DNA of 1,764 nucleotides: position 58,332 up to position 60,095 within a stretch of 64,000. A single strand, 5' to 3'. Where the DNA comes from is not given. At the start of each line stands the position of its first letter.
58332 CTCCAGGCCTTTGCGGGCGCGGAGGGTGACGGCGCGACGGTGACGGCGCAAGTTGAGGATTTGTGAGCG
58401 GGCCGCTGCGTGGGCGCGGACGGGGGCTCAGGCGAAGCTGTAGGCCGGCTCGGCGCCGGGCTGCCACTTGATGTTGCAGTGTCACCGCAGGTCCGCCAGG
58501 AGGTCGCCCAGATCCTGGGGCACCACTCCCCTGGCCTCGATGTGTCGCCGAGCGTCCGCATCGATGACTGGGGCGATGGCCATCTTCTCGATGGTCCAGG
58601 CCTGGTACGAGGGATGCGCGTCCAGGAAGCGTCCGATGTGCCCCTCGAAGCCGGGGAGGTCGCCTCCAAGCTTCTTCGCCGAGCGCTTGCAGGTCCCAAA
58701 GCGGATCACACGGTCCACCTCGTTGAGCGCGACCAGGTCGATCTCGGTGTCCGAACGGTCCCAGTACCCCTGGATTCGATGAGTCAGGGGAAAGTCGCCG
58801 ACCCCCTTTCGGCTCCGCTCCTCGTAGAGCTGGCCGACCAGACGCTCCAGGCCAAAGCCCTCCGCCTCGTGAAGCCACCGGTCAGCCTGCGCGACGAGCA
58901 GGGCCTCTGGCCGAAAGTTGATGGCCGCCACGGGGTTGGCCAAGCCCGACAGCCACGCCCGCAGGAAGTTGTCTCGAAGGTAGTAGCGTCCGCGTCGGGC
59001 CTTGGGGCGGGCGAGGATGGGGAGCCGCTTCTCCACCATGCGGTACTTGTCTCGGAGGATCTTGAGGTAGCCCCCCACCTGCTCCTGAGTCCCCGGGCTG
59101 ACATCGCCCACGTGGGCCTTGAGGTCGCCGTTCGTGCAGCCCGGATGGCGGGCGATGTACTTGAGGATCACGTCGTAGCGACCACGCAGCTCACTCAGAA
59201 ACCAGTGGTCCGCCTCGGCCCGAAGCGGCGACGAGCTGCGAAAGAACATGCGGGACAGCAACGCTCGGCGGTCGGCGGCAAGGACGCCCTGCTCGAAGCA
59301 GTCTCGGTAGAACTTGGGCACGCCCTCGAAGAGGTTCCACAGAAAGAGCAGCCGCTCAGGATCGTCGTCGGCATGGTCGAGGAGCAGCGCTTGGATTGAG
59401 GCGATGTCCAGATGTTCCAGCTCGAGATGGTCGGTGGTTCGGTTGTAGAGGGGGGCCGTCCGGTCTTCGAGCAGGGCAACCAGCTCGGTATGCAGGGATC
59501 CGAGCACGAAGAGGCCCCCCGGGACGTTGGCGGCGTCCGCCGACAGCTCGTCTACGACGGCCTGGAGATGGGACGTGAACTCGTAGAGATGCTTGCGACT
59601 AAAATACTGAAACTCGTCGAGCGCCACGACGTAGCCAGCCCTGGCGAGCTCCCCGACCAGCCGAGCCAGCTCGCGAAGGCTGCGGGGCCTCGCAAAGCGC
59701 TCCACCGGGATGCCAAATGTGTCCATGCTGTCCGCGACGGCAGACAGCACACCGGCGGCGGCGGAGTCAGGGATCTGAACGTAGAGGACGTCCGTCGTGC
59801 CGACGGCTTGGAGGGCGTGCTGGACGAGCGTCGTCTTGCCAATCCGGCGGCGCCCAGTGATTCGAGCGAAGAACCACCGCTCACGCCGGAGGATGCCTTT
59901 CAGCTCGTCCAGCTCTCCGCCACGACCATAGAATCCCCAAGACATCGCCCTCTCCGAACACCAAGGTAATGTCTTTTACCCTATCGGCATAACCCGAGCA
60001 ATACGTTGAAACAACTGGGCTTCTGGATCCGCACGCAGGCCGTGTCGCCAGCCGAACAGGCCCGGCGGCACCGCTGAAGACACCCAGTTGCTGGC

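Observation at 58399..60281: Single-gene mini-island: DUF234 AAA+ ATPase between ~80 bp direct repeats that duplicate a gene's 3' end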

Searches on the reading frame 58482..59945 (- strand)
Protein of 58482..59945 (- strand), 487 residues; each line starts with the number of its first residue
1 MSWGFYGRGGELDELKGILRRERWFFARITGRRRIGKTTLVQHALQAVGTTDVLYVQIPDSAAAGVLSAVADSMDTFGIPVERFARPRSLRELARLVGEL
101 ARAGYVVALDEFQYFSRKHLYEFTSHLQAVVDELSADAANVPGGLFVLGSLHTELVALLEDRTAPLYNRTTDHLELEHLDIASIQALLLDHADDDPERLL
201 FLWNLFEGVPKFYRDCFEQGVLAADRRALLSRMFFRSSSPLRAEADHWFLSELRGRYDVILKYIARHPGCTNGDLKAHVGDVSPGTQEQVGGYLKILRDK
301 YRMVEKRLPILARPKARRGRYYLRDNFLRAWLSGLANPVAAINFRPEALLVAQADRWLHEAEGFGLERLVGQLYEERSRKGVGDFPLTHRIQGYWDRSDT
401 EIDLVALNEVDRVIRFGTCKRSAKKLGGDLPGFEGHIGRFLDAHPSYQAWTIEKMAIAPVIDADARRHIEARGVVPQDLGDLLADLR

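Call 8: search_protein_families(library=pfam, proteins=[window:58482-59945:-], max_evalue=0.01)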
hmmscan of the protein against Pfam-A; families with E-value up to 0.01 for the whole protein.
window:58482-59945:- (487 aa): 5 families
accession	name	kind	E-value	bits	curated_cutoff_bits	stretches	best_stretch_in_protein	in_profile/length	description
PF01637.24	ATPase_2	-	4.6e-07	30.3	33.2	1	5-184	1-187/225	ATPase domain predominantly from Archaea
PF13401.12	AAA_22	-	1.9e-06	28.6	27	1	29-127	10-107/130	AAA domain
PF13173.12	AAA_14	-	7.5e-05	23.2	27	1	29-153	7-101/129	AAA domain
PF03008.20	DUF234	-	0.00038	21.2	22.5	1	363-422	33-90/100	Archaea bacterial proteins of unknown function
PF13191.12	AAA_16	-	0.0019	19.1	32.6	0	5-114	2-143/167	AAA ATPase domain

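Call 9: search_protein_families(library=padloc, proteins=[window:58482-59945:-], max_evalue=0.1)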
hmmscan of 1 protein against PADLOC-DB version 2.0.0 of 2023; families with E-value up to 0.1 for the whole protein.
window:58482-59945:- (487 aa): 4 families
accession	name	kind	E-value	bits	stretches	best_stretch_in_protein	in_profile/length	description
PDLC04985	PDC-S27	-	2.1e-216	717.5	1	2-485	3-482/484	-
PDLC04984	PDC-S27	-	2.6e-14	51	1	6-281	5-278/474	-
PDLC04791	PDC-S01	-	0.002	14.9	1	12-52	7-47/395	-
PDLC04789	PDC-S01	-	0.012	12.6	1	29-68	22-60/375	-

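Call 10: search_protein_families(library=ncbifam, proteins=[window:58482-59945:-], max_evalue=0.01)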
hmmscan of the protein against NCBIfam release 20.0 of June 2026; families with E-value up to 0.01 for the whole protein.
window:58482-59945:- (487 aa): 0 families

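Call 11: find_homologous_proteins(query=window:58482-59945:-, max_evalue=1e-10)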
Query window:58482-59945:- (487 aa): 2438 proteins with E <= 1e-10 among 8000 candidates; the best 120 are listed.
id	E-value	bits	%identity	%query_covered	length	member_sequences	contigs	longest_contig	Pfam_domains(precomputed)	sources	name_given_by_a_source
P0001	0.0e+0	1106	100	100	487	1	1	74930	PF13401.13,PF01637.25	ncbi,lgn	-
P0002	8.3e-276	934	84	100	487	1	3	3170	PF13173.13,PF03008.21,PF13401.13,PF01637.25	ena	-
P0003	2.2e-267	906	81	100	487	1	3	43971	PF03008.21,PF01637.25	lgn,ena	-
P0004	3.4e-263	892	80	100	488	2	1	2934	PF03008.21,PF01637.25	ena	-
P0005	4.1e-262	889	81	100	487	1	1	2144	PF03008.21,PF01637.25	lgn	-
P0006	3.5e-261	885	81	100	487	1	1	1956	PF01637.25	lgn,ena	-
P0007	3.0e-259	879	79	100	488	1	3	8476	PF01637.25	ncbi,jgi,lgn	-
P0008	1.4e-258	877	79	100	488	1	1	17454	PF13401.13,PF01637.25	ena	-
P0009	2.6e-258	876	79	100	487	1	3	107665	PF13401.13,PF01637.25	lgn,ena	-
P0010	3.1e-254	863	78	100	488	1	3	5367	PF13401.13,PF01637.25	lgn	-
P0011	4.2e-253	859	85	92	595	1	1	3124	PF03008.21,PF01637.25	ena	-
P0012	1.0e-251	854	77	100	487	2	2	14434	PF03008.21,PF13401.13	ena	-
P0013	8.4e-251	851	76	100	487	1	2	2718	PF13401.13,PF01637.25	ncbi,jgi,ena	-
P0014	1.6e-250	850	76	100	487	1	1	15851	PF01637.25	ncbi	-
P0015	5.4e-250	849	77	100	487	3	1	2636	PF13401.13,PF01637.25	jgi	jgi:AAA+ ATPase superfamily predicted ATPase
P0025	7.2e-239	812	74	100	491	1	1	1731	PF13401.13,PF01637.25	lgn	-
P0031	2.7e-234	797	73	100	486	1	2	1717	PF03008.21,PF13401.13,PF01637.25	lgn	-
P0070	1.1e-226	772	71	100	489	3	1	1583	PF03008.21,PF13401.13,PF01637.25,PF13191.13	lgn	-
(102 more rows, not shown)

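Call 13: find_encoding_contigs(protein=P0001, flank=10000, max_places=4)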
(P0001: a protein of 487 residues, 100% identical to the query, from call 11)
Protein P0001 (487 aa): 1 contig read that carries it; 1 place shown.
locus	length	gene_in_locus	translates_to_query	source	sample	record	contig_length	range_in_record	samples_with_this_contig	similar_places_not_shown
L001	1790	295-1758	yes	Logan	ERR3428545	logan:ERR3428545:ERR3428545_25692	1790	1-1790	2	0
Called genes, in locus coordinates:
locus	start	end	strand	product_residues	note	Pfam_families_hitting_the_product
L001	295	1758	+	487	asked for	PF01637:ATPase_2 (weak), PF13401:AAA_22 (faint)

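Call 14: find_encoding_contigs(protein=P0003, flank=6000, max_places=4)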
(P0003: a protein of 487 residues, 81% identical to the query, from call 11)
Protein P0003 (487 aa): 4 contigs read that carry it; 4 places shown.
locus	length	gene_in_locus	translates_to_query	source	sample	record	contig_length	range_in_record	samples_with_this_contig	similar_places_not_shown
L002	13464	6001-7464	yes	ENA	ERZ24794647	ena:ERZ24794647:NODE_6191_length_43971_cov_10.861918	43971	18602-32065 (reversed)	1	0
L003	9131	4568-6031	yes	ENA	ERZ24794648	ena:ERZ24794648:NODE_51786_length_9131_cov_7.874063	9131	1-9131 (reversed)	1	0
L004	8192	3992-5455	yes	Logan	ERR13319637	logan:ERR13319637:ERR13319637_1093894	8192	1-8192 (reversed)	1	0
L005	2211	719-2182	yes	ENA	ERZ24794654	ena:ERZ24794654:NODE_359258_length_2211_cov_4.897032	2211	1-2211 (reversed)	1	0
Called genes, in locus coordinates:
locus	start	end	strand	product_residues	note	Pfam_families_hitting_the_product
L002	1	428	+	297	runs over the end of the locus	-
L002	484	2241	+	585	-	-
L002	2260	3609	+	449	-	PF00999:Na_H_Exchanger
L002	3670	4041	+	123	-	-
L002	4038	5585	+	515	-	PF06114:Peptidase_M78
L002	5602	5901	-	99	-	-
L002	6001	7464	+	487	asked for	PF01637:ATPase_2, PF03008:DUF234 (weak)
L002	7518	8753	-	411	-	PF00144:Beta-lactamase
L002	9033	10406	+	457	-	PF00092:VWA, PF13519:VWA_2, PF13768:VWA_3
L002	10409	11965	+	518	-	PF00512:HisKA, PF02518:HATPase_c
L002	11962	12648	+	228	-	PF00072:Response_reg, PF00486:Trans_reg_C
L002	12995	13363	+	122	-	-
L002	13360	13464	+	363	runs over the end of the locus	PF02412:TSP_3 (weak), PF00691:OmpA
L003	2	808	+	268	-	?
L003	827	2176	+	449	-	PF00999:Na_H_Exchanger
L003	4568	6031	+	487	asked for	PF01637:ATPase_2, PF03008:DUF234 (weak)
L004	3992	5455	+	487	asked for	PF01637:ATPase_2, PF03008:DUF234 (weak)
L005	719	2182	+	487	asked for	PF01637:ATPase_2, PF03008:DUF234 (weak)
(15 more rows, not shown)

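Call 15: find_encoding_contigs(protein=P0009, flank=6000, max_places=4)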
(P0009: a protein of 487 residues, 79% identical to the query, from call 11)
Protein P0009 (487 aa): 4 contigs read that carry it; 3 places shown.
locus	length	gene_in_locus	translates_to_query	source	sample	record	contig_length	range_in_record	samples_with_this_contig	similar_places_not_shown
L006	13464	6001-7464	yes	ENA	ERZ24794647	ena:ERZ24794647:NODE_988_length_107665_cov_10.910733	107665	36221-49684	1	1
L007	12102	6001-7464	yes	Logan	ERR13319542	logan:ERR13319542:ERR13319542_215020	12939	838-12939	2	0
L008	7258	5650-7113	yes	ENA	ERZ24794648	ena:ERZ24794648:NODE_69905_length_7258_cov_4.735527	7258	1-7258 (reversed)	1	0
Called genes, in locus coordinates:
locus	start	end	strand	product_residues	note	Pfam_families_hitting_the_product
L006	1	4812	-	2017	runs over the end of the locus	PF17963:Big_9 (faint), PF16184:Cadherin_3, PF17803:Cadherin_4, PF13385:Laminin_G_3, PF03781:FGE-sulfatase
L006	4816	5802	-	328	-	PF08308:PEGA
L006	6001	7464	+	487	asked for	PF01637:ATPase_2, PF13401:AAA_22 (weak)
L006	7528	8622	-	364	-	-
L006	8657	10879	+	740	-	PF00069:Pkinase, PF03109:ABC1 (faint), PF07714:PK_Tyr_Ser-Thr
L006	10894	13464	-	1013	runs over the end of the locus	PF11617:Cu-binding_MopE (faint), PF03781:FGE-sulfatase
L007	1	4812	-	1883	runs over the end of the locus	?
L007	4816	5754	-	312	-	PF08308:PEGA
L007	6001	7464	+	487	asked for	PF01637:ATPase_2, PF13401:AAA_22 (weak)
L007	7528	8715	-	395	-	-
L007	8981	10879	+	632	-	PF00069:Pkinase, PF03109:ABC1 (faint), PF07714:PK_Tyr_Ser-Thr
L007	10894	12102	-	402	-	?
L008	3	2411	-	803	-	?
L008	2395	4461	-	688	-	-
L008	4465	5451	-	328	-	PF08308:PEGA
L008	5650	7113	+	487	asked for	PF01637:ATPase_2, PF13401:AAA_22 (weak)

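Call 23: find_related_loci(query=A1, collection=genome_contigs, flank=6000)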
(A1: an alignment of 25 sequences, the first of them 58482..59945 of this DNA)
Query A1 (487 aa) in genome_contigs; peptide patterns used: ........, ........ (x = any residue, [..] = any of these).
371 stretches matched a pattern; 331 encode a relative of the query (tblastn E <= 1e-3); the best 80 are kept; 80 distinct loci.
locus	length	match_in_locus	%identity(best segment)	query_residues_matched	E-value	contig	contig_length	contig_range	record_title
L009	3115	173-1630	79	1-486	0e+0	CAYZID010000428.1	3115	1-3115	MAG TPA_asm: uncultured Myxococcales bacterium isolate binchicken_co64_124 genome assembly, contig: NODE_18983_length_31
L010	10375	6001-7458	76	1-486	0e+0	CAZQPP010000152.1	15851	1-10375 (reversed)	MAG TPA_asm: uncultured Myxococcales bacterium isolate SRP077602_co2_114 genome assembly, contig: NODE_5552_length_15851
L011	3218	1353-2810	78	1-486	0e+0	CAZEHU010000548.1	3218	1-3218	MAG TPA_asm: uncultured Myxococcales bacterium isolate SRP167671_co2_188 genome assembly, contig: NODE_32761_length_3218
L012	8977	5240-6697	75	1-486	0e+0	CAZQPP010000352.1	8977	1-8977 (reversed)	MAG TPA_asm: uncultured Myxococcales bacterium isolate SRP077602_co2_114 genome assembly, contig: NODE_11615_length_8977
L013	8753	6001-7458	74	1-486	0e+0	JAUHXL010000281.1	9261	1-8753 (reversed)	MAG: bacterium isolate 2_bin.9 NODE_5358_length_9261_cov_3.016094, whole genome shotgun sequence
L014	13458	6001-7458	74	1-486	0e+0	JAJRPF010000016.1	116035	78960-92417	MAG: Planctomycetota bacterium isolate Dive100_bin1.14 k141_290265, whole genome shotgun sequence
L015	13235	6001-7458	72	1-486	0e+0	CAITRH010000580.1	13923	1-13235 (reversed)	MAG: uncultured delta proteobacterium isolate Loclat_bin-17204 genome assembly, contig: bin-17204:580/778, whole genome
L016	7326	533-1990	73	1-486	0e+0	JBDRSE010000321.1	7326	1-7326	MAG: bacterium isolate MEGAHIT-group-3.13 k141_538864, whole genome shotgun sequence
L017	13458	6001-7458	73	1-486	0e+0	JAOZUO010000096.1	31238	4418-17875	MAG: Deltaproteobacteria bacterium isolate GMC8.metabat2.102 GMC8_698_length_31238_cov_16.055607, whole genome shotgun s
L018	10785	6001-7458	72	1-486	0e+0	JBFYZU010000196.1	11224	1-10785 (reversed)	MAG: Myxococcota bacterium isolate PPR_0446 k121_5716800, whole genome shotgun sequence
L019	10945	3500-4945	72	1-482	0e+0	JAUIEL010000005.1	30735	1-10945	MAG: bacterium isolate 8_bin.3 NODE_1628_length_30735_cov_0.882514, whole genome shotgun sequence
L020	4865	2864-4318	72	3-486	0e+0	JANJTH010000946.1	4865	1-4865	MAG: Planctomycetota bacterium isolate RX1_metabat.bin.42 RX1_metabat.bin.42_RX1_k141_721385, whole genome shotgun seque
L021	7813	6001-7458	72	1-486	0e+0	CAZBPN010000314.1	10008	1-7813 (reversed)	MAG TPA_asm: uncultured Rickettsiales bacterium isolate binchicken_co141_42 genome assembly, contig: NODE_26080_length_1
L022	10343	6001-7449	71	1-481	0e+0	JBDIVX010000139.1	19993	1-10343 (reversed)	MAG: Polyangiales bacterium isolate Bin_29 NODE_1020_length_19993_cov_7.283650, whole genome shotgun sequence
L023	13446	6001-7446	70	1-482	0e+0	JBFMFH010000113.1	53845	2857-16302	MAG: Acidobacteriota bacterium isolate MAG266 MAG266_113, whole genome shotgun sequence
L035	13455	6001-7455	66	1-487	0e+0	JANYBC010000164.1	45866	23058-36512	MAG: Anaeromyxobacter sp. isolate GL140_5_metabat_469 GL140_5_k141_2318454, whole genome shotgun sequence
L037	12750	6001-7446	65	1-482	0e+0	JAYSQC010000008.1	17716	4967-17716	MAG: Schlesneria sp. isolate GFS_11651 GFS_11651_7, whole genome shotgun sequence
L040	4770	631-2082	65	1-486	0e+0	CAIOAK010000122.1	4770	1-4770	MAG: uncultured Anaeromyxobacter sp. isolate Ki1-2-7m_bin-406 genome assembly, contig: bin-406:122/213, whole genome sho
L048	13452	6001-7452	63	1-486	0e+0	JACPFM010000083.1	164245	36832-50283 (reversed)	MAG: Deltaproteobacteria bacterium isolate NC_groundwater_361_Ag_B-0.1um_71_13 GD18-4_B1_scaffold_464352, whole genome s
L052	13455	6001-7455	61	3-486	0e+0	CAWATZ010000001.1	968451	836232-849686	MAG: uncultured Planctomycetota bacterium isolate MFD02248.bin.2.136 genome assembly, contig: contig_11120, whole genome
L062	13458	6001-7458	60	3-487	0e+0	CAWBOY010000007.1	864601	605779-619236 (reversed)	MAG: uncultured Planctomycetaceae bacterium isolate MFD09671.bin.1.56 genome assembly, contig: contig_9632, whole genome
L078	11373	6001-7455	59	3-486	0e+0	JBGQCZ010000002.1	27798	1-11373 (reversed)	MAG: Gemmataceae bacterium isolate OBJ2_061818_110_28 k141_1878513_length_27798_cov_9.0000, whole genome shotgun sequenc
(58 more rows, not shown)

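Call 55: search_protein_families(library=pfam, proteins=[L035:8057-9607:-, L035:7931-8494:+, L048:4843-5874:+, L048:7997-11062:+, L052:4907-5785:+, L052:7532-8044:+, L040:2178-2963:-, L037:7717-8874:-, L078:5282-5869:+, L062:7550-8116:+], max_evalue=0.001)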
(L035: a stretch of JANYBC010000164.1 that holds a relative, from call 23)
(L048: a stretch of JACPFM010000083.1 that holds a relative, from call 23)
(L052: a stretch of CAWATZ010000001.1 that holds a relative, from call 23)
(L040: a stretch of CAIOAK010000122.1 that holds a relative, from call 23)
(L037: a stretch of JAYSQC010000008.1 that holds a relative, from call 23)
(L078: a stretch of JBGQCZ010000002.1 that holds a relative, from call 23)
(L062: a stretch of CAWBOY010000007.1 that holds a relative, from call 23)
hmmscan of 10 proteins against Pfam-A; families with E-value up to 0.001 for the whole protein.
L035:8057-9607:- (517 aa): 1 family
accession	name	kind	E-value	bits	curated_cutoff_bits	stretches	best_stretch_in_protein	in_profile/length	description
PF00892.27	EamA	-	2.2e-23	83.5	28.2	2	171-304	2-133/135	EamA-like transporter family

L035:7931-8494:+ (188 aa): 0 families

L048:4843-5874:+ (344 aa): 0 families

L048:7997-11062:+ (1022 aa): 7 families
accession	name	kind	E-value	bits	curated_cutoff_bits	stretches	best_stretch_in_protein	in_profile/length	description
PF04851.21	ResIII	-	1.3e-34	119.9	22.5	1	309-463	3-164/164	Type III restriction enzyme, res subunit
PF11907.13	DUF3427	-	2.1e-19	70.3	27.7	1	868-1016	123-279/280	Domain of unknown function (DUF3427)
PF00271.37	Helicase_C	-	4.7e-13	49.8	23.5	1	545-642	12-109/110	Helicase conserved C-terminal domain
PF00270.35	DEAD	-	2.5e-11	44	26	1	326-462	11-161/167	DEAD/DEAH box helicase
PF13091.12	PLDc_2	-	5.8e-09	36.3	27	1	140-273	4-132/132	PLD-like domain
PF18766.7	SWI2_SNF2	-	6.9e-08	32.8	26.7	1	320-500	12-193/221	SWI2/SNF2 ATPase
PF09565.16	RE_NgoFVII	-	4.2e-05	23.3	23.8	1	201-265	80-144/162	NgoFVII restriction endonuclease N-terminal PLD domain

L052:4907-5785:+ (293 aa): 3 families
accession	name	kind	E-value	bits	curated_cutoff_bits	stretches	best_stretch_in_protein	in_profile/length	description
PF13517.12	FG-GAP_3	-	5.8e-24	84.9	26.9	3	82-148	1-60/61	FG-GAP-like repeat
PF01839.29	FG-GAP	-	7.2e-13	48.6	22.1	1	206-220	7-21/37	FG-GAP repeat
PF12256.14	TcdB_toxin_midN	-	3.5e-08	33.4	24.8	0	196-221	22-47/181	Insecticide toxin TcdB middle/N-terminal region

L052:7532-8044:+ (171 aa): 0 families

L040:2178-2963:- (262 aa): 0 families

L037:7717-8874:- (386 aa): 2 families
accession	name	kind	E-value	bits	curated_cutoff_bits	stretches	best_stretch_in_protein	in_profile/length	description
PF13808.11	DDE_Tnp_1_assoc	-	1e-25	90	32.3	1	16-100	2-86/88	DDE_Tnp_1-associated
PF01609.27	DDE_Tnp_1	-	6.1e-19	69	23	1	110-350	3-199/200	Transposase DDE domain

L078:5282-5869:+ (196 aa): 1 family
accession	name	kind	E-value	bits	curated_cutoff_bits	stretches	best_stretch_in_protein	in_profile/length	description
PF08818.16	DUF1801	-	8.9e-13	48.9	27.2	1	84-191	2-85/85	Domain of unknown function (DU1801)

L062:7550-8116:+ (189 aa): 0 families

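Call 57: find_encoding_contigs(protein=P0025, flank=3000, max_places=4)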
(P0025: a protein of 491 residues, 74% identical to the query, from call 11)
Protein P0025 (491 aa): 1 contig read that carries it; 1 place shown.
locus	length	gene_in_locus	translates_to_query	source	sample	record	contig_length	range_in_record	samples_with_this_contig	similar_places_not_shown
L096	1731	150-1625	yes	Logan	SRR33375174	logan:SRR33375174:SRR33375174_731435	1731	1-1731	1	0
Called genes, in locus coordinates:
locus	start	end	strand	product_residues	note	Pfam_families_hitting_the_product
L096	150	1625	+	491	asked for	PF01637:ATPase_2 (weak), PF13401:AAA_22 (weak)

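Call 58: find_encoding_contigs(protein=P0031, flank=3000, max_places=4)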
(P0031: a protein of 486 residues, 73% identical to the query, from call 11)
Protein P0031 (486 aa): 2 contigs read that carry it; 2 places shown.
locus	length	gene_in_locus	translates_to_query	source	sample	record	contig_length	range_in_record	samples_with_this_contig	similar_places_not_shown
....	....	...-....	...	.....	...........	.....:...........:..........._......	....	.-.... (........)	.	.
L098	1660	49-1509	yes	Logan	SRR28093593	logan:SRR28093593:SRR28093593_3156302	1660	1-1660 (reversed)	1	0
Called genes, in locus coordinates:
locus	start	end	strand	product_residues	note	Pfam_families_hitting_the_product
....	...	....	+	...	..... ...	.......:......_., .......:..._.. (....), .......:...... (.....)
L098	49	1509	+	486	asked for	PF01637:ATPase_2, PF13401:AAA_22 (weak), PF03008:DUF234 (faint)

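Call 59: find_encoding_contigs(protein=P0070, flank=3000, max_places=4)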
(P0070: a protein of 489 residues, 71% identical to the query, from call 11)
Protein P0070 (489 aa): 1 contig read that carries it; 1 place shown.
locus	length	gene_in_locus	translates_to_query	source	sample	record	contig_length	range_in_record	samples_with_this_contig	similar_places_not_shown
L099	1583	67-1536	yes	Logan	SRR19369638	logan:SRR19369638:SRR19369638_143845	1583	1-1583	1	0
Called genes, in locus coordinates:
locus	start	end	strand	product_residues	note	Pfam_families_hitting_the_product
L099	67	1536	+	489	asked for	PF01637:ATPase_2 (weak), PF13191:AAA_16 (faint), PF13401:AAA_22 (weak), PF03008:DUF234 (weak)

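Call 61: find_related_loci(query=A1, collection=metagenome_contigs, flank=4000)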
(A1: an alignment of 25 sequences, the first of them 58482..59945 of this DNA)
Query A1 (487 aa) in metagenome_contigs; peptide patterns used: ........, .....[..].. (x = any residue, [..] = any of these).
489 stretches matched a pattern; 394 encode a relative of the query (tblastn E <= 1e-3); the best 80 are kept; 80 distinct loci.
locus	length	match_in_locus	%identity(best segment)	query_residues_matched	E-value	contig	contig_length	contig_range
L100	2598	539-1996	76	1-486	0e+0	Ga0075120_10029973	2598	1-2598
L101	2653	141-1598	72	1-486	0e+0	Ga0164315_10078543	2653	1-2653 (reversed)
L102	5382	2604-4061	72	1-486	0e+0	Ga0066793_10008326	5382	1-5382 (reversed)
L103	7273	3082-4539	70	1-486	0e+0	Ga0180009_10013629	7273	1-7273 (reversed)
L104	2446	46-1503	71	1-486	0e+0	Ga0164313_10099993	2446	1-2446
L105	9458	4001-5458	72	2-486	0e+0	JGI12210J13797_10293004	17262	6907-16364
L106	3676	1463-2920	70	1-486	0e+0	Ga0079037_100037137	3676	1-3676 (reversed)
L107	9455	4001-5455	69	2-486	0e+0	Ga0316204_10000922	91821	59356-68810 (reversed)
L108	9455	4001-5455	69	2-486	0e+0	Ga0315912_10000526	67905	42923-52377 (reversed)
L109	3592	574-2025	70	3-486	0e+0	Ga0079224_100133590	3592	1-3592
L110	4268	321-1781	69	1-486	0e+0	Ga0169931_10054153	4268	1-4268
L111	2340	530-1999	69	1-487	0e+0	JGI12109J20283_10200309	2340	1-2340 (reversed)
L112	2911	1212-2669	65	1-486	0e+0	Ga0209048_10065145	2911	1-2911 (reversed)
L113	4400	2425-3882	68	1-486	0e+0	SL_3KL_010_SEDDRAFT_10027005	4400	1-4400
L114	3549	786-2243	65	1-486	0e+0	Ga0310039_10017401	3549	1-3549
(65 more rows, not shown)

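Call 65: find_related_loci(query=A1, collection=viral_contigs, flank=6000)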
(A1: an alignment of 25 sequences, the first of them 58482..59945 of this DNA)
Query A1 (487 aa) in viral_contigs; peptide patterns used: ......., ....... (x = any residue, [..] = any of these).
15 stretches matched a pattern, but none encodes a relative of the query by tblastn (E <= 1e-3).
